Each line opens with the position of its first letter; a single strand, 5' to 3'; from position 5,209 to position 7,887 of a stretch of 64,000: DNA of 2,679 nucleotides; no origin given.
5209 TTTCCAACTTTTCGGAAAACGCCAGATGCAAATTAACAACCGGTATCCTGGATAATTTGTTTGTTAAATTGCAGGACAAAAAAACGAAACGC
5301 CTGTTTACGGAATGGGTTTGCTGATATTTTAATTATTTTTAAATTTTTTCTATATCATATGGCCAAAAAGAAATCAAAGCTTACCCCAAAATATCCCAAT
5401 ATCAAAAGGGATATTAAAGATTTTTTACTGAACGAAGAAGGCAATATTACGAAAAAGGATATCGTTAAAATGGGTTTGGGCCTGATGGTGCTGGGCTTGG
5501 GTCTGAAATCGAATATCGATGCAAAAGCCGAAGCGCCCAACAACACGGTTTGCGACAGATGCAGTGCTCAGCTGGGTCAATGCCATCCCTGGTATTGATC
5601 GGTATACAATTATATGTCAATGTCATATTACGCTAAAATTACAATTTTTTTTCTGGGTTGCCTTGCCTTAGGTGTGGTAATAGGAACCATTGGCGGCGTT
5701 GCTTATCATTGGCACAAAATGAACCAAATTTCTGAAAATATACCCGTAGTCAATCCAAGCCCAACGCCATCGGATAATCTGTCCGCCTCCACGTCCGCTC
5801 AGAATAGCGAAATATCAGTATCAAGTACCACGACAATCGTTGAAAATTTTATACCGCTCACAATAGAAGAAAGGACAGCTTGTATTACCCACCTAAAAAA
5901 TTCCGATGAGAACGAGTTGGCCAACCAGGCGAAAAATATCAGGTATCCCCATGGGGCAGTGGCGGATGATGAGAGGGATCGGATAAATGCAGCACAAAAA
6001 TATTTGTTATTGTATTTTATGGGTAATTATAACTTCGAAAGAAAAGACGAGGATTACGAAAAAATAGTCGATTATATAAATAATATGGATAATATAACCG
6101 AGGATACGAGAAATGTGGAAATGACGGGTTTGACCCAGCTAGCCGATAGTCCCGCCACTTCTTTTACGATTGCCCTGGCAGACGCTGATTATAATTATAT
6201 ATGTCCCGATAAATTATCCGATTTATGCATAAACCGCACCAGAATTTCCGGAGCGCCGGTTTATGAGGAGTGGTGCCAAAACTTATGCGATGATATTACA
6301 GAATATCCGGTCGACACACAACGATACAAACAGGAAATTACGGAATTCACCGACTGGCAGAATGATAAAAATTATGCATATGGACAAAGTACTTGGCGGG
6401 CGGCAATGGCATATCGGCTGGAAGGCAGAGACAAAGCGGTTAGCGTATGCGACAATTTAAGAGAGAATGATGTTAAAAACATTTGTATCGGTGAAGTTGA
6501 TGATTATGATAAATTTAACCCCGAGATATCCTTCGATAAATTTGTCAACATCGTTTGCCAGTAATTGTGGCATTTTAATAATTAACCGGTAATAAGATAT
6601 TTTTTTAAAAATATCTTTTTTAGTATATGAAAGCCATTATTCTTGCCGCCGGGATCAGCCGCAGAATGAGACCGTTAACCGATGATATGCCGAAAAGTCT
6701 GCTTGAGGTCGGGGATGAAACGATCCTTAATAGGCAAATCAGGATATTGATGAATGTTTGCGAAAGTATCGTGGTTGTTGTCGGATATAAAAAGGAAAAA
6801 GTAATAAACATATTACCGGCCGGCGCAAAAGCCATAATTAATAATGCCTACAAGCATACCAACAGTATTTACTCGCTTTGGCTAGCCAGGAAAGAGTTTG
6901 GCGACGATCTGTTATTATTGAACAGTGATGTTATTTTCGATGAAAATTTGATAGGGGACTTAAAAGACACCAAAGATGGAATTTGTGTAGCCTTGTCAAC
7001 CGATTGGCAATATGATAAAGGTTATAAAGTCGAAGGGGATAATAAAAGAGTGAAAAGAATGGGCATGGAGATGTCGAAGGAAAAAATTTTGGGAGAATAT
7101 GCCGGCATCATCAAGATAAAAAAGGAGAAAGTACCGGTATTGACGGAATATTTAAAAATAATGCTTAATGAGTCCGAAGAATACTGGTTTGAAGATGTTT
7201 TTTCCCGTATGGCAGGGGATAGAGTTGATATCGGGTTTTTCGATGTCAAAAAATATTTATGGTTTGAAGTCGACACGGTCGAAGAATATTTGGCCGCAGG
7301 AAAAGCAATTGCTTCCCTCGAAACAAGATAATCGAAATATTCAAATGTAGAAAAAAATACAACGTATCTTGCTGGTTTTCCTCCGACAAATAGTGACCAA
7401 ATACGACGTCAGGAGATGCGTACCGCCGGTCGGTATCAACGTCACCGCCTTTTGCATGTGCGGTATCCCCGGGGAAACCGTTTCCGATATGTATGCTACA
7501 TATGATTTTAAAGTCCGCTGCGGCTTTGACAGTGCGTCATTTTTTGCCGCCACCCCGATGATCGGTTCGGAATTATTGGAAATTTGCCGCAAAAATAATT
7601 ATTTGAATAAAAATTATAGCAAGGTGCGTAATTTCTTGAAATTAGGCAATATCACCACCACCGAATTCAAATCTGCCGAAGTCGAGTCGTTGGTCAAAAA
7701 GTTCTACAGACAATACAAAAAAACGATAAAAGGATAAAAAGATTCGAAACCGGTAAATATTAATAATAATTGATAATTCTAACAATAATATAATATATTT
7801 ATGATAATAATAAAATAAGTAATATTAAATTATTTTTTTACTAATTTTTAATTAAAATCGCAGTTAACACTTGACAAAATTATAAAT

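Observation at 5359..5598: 79-aa signal-anchored peptide with a CxxC...C-H-P-W-Y tail as a candidate rSAM substrate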

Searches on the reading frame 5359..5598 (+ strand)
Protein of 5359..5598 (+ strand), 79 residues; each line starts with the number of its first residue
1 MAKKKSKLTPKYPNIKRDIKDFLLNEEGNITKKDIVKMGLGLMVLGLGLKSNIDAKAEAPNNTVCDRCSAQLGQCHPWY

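Call 5: search_protein_families(library=ncbifam, proteins=[window:5359-5598:+], max_evalue=0.01)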
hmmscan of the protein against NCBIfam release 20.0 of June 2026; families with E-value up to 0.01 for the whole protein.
window:5359-5598:+ (79 aa): 1 family
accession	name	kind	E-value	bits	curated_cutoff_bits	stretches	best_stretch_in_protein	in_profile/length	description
NF038309.1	HisXaaSer_A3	equivalog_domain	4.7e-09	35.9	65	1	11-56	1-46/81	His-Xaa-Ser repeat protein HxsA3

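Call 6: search_protein_families(library=pfam, proteins=[window:5359-5598:+], max_evalue=0.01)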
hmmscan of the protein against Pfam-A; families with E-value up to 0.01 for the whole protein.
window:5359-5598:+ (79 aa): 1 family
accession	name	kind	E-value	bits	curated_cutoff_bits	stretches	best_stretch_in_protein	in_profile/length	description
PF09814.14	HECT_2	-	0.0095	15.3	22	0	5-77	167-221/369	HECT-like Ubiquitin-conjugating enzyme (E2)-binding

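Call 7: find_homologous_proteins(query=window:5359-5598:+, max_evalue=0.01)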
Query window:5359-5598:+ (79 aa): 2 proteins with E <= 0.01 among 3 candidates.
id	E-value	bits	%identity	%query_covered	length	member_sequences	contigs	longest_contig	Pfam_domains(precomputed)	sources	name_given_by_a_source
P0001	6.2e-47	174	100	100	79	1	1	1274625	-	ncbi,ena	-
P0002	1.3e-17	81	52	100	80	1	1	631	-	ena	-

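Call 9: find_encoding_contigs(protein=P0002, flank=10000)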
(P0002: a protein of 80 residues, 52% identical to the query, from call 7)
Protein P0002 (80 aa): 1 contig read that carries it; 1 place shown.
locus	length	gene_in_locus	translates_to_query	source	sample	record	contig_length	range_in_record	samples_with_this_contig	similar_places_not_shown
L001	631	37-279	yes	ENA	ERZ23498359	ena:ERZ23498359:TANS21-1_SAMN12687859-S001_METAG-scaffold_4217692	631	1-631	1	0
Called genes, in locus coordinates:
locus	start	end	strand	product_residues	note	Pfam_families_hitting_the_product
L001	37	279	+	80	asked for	-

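Call 10: find_encoding_contigs(protein=P0001, flank=3000, max_places=3)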
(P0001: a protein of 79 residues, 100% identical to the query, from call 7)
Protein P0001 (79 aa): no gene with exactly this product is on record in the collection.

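Call 23: search_protein_representatives(alignment_id=A1)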
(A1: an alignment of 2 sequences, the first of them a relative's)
Query: 2 sequences, 82 profile positions. Proteins with E-value up to 0.001 (for the whole library): 154; up to 1e-10: 7; up to 1e-30: 2. The best 150 are listed.
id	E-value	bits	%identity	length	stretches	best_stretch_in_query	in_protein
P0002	2.6e-45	168.3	-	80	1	1-82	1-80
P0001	1.3e-43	162.8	-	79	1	1-82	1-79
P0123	5.5e-17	77.5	-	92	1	9-76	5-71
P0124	1.8e-16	75.9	-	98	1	1-77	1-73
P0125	2.6e-13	65.7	-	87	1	10-59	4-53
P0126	4.2e-13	65.0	-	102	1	3-52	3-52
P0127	1.4e-11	60.2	-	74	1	9-71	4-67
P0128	2.5e-10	56.2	-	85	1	1-52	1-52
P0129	2.6e-10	56.1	-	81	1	4-61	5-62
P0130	4.9e-10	55.2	-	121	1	1-52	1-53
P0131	6.2e-10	54.9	-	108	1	1-49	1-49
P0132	8.4e-10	54.5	-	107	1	7-56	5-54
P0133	1.0e-09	54.2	-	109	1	5-58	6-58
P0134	1.5e-09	53.7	-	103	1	3-62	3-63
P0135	1.7e-09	53.5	-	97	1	1-57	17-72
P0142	4.5e-09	52.1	-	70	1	7-55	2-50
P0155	2.0e-07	46.9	-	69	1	8-51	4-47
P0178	2.5e-06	43.3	-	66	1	9-51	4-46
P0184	5.0e-06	42.4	-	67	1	12-73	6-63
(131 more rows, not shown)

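Call 32: find_related_loci(query=A1, collection=metagenome_contigs, flank=7000)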
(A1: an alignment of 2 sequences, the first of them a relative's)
Query A1 (79 aa) in metagenome_contigs; peptide patterns used: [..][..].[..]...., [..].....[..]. (x = any residue, [..] = any of these).
600 stretches matched a pattern (row limit reached: there are more); 3 encode a relative of the query (tblastn E <= 1e-3); 3 distinct loci.
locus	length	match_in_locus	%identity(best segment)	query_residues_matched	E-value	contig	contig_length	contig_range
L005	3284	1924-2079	47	11-65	7e-13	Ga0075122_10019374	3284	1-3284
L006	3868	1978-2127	47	13-63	2e-12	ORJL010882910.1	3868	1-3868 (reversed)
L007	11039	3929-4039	57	11-47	4e-11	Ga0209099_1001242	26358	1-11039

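Call 43: list_cluster_members(proteins=[P0001, P0003, P0002, P0271, P0004])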
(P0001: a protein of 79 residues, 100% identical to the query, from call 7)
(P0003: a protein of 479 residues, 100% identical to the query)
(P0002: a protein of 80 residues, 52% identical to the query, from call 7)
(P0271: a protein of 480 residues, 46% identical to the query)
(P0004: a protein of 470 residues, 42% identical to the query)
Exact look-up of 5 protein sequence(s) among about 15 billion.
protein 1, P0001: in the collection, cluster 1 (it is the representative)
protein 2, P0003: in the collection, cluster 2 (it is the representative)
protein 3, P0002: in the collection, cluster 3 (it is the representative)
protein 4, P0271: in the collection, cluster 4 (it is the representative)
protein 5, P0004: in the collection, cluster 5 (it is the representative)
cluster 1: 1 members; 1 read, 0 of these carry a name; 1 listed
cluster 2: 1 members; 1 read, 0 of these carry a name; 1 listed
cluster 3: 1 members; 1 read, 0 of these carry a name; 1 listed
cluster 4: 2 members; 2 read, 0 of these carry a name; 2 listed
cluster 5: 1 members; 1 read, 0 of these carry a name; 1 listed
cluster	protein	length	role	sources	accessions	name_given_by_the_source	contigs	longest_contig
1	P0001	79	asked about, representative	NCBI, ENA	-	-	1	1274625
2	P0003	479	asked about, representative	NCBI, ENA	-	-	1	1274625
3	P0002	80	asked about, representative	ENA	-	-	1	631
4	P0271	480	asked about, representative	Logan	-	-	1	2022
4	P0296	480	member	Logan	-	-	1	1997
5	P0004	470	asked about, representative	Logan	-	-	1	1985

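Call 51: find_encoding_contigs(protein=P0125, flank=4000, max_places=2)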
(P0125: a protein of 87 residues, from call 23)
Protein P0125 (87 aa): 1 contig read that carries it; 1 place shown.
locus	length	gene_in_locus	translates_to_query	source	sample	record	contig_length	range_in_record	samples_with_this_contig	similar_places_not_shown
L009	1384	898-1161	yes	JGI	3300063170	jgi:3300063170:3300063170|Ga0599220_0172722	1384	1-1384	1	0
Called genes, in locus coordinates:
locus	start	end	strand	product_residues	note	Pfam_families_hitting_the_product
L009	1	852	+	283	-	?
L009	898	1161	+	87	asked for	-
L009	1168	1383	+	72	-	?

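Call 52: find_encoding_contigs(protein=P0123, flank=4000, max_places=2)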
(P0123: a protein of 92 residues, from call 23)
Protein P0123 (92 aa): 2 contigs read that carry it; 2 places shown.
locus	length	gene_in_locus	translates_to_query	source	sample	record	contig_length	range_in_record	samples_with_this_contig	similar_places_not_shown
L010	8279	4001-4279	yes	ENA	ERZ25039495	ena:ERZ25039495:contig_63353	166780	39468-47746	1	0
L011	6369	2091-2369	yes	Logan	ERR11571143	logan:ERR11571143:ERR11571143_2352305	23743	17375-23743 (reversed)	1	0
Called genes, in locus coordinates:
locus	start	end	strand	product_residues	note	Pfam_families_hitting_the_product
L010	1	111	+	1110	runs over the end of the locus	-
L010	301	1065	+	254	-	-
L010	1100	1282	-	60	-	-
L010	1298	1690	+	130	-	PF27806:HxsD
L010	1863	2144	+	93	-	-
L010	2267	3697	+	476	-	PF13353:Fer4_12 (weak), PF04055:Radical_SAM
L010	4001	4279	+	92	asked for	-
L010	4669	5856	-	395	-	PF00082:Peptidase_S8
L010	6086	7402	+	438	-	PF13416:SBP_bac_8, PF13343:SBP_bac_6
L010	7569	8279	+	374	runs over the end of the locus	PF13416:SBP_bac_8, PF13343:SBP_bac_6 (weak)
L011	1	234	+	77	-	?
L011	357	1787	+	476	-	PF13353:Fer4_12 (weak), PF04055:Radical_SAM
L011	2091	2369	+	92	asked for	-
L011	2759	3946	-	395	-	PF00082:Peptidase_S8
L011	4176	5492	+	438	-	PF13416:SBP_bac_8, PF13343:SBP_bac_6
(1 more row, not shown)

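Call 55: find_encoding_contigs(protein=P0155, flank=4000, max_places=2)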
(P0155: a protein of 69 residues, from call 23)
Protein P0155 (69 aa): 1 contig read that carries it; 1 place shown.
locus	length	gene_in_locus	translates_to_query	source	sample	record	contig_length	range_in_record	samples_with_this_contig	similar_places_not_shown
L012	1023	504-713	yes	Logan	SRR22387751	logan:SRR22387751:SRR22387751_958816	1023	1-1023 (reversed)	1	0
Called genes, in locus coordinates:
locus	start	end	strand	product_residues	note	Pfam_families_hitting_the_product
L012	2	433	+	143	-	?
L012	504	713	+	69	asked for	-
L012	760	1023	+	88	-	?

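Call 56: find_encoding_contigs(protein=P0184, flank=4000, max_places=2)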
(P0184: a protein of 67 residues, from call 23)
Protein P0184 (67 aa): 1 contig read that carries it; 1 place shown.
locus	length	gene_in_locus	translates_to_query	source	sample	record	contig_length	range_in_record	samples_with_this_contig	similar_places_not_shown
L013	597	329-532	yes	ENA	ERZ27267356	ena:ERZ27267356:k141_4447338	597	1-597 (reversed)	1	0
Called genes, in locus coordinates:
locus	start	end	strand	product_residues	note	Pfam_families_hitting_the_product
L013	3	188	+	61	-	?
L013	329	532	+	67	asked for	-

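Call 58: find_encoding_contigs(protein=P0178, flank=4000, max_places=2)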
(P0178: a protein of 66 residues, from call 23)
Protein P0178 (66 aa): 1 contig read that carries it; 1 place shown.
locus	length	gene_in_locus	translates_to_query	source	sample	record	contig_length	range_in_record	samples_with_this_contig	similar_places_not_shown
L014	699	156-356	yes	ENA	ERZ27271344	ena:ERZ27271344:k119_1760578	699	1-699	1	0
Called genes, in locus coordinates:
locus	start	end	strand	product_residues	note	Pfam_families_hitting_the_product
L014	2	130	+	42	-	?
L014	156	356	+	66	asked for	-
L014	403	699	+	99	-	?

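Call 59: find_encoding_contigs(protein=P0142, flank=4000, max_places=2)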
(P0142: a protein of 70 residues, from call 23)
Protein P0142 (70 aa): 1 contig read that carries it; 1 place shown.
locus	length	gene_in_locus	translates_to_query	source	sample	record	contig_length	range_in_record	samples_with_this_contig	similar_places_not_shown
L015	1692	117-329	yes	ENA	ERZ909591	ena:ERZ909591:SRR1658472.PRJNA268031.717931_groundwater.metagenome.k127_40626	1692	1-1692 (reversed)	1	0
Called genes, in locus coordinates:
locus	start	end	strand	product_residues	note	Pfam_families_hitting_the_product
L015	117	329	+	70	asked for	-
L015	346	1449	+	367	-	PF04055:Radical_SAM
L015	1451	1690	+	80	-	?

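Call 63: search_protein_families(library=padloc, proteins=[window:5359-5598:+], max_evalue=0.01)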
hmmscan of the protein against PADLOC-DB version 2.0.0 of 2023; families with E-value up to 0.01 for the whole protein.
window:5359-5598:+ (79 aa): 0 families

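Call 64: search_protein_families(library=ncbifam, proteins=[L005:1915-2283:+, P0123, P0124, P0127, P0002, P0125, L006:1942-2238:+], max_evalue=0.01)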
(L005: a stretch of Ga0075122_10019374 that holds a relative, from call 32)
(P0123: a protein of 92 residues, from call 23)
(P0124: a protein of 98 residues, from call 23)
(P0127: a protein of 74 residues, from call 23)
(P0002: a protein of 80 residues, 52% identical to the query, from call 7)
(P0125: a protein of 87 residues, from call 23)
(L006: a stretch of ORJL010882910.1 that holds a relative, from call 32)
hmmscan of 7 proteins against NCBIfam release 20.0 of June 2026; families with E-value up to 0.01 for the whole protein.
L005:1915-2283:+ (123 aa): 3 families
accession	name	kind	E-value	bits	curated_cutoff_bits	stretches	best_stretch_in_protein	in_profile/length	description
NF038313.3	HisXaaSer_A4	exception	1.1e-25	90.3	55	2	4-98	1-92/93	His-Xaa-Ser repeat protein HxsA4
NF038309.1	HisXaaSer_A3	equivalog_domain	2e-17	62.8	65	1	5-91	2-80/81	His-Xaa-Ser repeat protein HxsA3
NF038296.1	HisXaaSer_A2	equivalog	7.3e-05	23.7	48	0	52-77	69-94/96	His-Xaa-Ser repeat protein HxsA2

P0123 (92 aa): 1 family
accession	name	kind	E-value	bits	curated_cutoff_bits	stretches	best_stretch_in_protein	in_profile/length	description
NF038309.1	HisXaaSer_A3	equivalog_domain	4.9e-09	35.9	65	1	8-45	2-39/81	His-Xaa-Ser repeat protein HxsA3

P0124 (98 aa): 2 families
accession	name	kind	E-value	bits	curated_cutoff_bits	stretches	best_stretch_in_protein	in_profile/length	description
NF038309.1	HisXaaSer_A3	equivalog_domain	1.4e-10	40.8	65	2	9-47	2-40/81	His-Xaa-Ser repeat protein HxsA3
NF038313.3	HisXaaSer_A4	exception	2.7e-10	41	55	1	9-96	2-83/93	His-Xaa-Ser repeat protein HxsA4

P0127 (74 aa): 1 family
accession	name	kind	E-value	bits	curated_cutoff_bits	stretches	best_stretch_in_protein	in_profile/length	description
NF038309.1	HisXaaSer_A3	equivalog_domain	5.5e-08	32.5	65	1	7-73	2-61/81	His-Xaa-Ser repeat protein HxsA3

P0002 (80 aa): 1 family
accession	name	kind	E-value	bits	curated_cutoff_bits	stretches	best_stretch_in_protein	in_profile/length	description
NF038309.1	HisXaaSer_A3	equivalog_domain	6.3e-08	32.3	65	1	10-48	2-40/81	His-Xaa-Ser repeat protein HxsA3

P0125 (87 aa): 1 family
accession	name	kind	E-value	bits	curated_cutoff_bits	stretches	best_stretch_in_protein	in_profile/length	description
NF038309.1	HisXaaSer_A3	equivalog_domain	0.00014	21.6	65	1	6-45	2-41/81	His-Xaa-Ser repeat protein HxsA3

L006:1942-2238:+ (99 aa): 2 families
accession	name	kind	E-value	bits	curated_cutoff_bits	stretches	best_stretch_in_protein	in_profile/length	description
NF038309.1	HisXaaSer_A3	equivalog_domain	4.7e-14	51.9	65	1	12-95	2-81/81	His-Xaa-Ser repeat protein HxsA3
NF038313.3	HisXaaSer_A4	exception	9.9e-08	32.8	55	1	11-97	1-85/93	His-Xaa-Ser repeat protein HxsA4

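Call 84: find_encoding_contigs(protein=P0296, flank=5000, max_places=2)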
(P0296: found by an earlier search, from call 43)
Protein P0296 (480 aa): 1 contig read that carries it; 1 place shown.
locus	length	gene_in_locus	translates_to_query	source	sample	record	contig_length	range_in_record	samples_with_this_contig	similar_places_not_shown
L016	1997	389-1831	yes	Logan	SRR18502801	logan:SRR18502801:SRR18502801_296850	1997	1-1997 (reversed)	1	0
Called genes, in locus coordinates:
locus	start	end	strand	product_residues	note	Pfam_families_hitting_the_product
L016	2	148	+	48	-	?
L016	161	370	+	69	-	-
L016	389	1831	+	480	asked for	-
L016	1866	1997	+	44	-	?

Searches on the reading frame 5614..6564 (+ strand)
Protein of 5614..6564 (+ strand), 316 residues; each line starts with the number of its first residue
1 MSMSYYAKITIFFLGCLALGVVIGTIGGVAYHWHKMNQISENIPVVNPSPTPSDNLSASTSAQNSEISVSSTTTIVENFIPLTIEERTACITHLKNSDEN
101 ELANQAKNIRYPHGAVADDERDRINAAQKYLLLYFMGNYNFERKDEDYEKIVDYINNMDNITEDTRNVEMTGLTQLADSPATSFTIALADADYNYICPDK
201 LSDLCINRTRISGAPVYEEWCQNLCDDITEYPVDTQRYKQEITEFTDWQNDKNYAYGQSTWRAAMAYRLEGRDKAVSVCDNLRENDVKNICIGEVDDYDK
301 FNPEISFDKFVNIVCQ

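Call 5: search_protein_families(library=ncbifam, proteins=[window:5614-6564:+], max_evalue=0.01)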
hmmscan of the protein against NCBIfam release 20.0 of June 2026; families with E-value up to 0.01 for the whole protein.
window:5614-6564:+ (316 aa): 0 families

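Call 6: search_protein_families(library=pfam, proteins=[window:5614-6564:+], max_evalue=0.01)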
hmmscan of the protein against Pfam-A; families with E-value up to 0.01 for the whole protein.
window:5614-6564:+ (316 aa): 0 families

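Call 63: search_protein_families(library=padloc, proteins=[window:5614-6564:+], max_evalue=0.01)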
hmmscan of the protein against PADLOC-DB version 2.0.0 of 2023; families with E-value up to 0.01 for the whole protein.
window:5614-6564:+ (316 aa): 0 families

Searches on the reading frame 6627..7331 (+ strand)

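Call 5: search_protein_families(library=ncbifam, proteins=[window:6627-7331:+], max_evalue=0.01)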
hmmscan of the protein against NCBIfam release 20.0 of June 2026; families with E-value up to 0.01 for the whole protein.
window:6627-7331:+ (234 aa): 30 families (the best 25 are shown)
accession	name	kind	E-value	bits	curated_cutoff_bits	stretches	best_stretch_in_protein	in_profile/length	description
TIGR03992.1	Arch_glmU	subfamily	4e-23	81.9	292.1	1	1-227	1-226/393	bifunctional sugar-1-phosphate nucleotidylyltransferase/acetyltransferase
NF041135.1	IPPtranDIPPsyn_Thcocales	equivalog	8.9e-19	67.8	580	1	1-228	1-217/419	bifunctional L-myo-inositol-1-phosphate cytidylyltransferase/CDP-L-myo-inositol myo-inositolphosphotransferase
NF041313.1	UDPGP_AglF_Halo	equivalog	4.2e-18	65.6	400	1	1-110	1-114/234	UTP--glucose-1-phosphate uridylyltransferase AglF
NF045761.1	NAMPUrTaseMurU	equivalog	1.4e-12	47.9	250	1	1-79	1-80/226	N-acetylmuramate alpha-1-phosphate uridylyltransferase MurU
NF041173.1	Sug_nt_acttase_Thmprot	equivalog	2.1e-12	46.7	600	1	1-199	1-201/405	bifunctional sugar-1-phosphate nucleotidylyltransferase/acetyltransferase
NF045665.1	NTPtran_DVU1551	equivalog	5.1e-12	45.5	315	1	1-77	1-74/359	DVU_1551 family NTP transferase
TIGR03310.1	matur_MocA_YgfJ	equivalog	1.1e-09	38.5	186.45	1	3-79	2-76/188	molybdenum cofactor cytidylyltransferase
NF049965.1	GlMnHpPGnyltfHddC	equivalog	1.4e-09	37.9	300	1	1-167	1-170/221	D-glycero-D-manno-heptose 1-phosphate guanosyltransferase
NF045697.1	MurNAcPUrMurU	equivalog_domain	3.4e-09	36.5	370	1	4-64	1-62/229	N-acetylmuramate alpha-1-phosphate uridylyltransferase MurU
NF010937.0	PRK14357.1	equivalog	4.2e-09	35.8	658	1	1-195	1-199/448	bifunctional UDP-N-acetylglucosamine diphosphorylase/glucosamine-1-phosphate N-acetyltransferase GlmU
TIGR01173.1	glmU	equivalog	5.7e-09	35.3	366.85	1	1-208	1-215/452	bifunctional UDP-N-acetylglucosamine diphosphorylase/glucosamine-1-phosphate N-acetyltransferase GlmU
NF038362.1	Sden_1164_fam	equivalog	5.1e-08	32.7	300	1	3-177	4-197/266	Sden_1164 family protein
NF010940.0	PRK14360.1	equivalog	1.1e-07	30.7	602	1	4-103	5-105/452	bifunctional UDP-N-acetylglucosamine diphosphorylase/glucosamine-1-phosphate N-acetyltransferase GlmU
TIGR01208.1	rmlA_long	equivalog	1.6e-07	30.5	320.25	1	2-93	1-98/353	glucose-1-phosphate thymidylyltransferase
NF010933.0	PRK14353.1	equivalog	6.4e-07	28.3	505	1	2-194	7-208/453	bifunctional UDP-N-acetylglucosamine diphosphorylase/glucosamine-1-phosphate N-acetyltransferase GlmU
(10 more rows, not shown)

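Call 6: search_protein_families(library=pfam, proteins=[window:6627-7331:+], max_evalue=0.01)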
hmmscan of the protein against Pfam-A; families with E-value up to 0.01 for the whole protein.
window:6627-7331:+ (234 aa): 3 families
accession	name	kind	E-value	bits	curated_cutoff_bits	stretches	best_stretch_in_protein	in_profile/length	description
PF12804.13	NTP_transf_3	-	2.2e-13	51.2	27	1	3-115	1-110/160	MobA-like NTP transferase domain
PF00483.29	NTP_transferase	-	1.9e-10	41.2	21.2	1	2-109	1-121/245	Nucleotidyl transferase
PF01128.25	IspD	-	3.9e-05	24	27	1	2-67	2-66/221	2-C-methyl-D-erythritol 4-phosphate cytidylyltransferase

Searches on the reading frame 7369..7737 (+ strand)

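Call 33: search_protein_families(library=ncbifam, proteins=[window:7369-7737:+], max_evalue=0.00001)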
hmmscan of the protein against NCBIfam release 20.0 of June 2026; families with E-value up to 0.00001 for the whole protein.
window:7369-7737:+ (122 aa): 2 families
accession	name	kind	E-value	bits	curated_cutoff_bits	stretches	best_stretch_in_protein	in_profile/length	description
NF038361.1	rSAM_Sden_1168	equivalog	7.5e-07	28.1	575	1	29-120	429-519/560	Sden_1168 family B12-binding radical SAM P-methyltransferase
TIGR03471.1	HpnJ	equivalog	9.4e-07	28.1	577.6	1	20-116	334-432/472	hopanoid biosynthesis associated radical SAM protein HpnJ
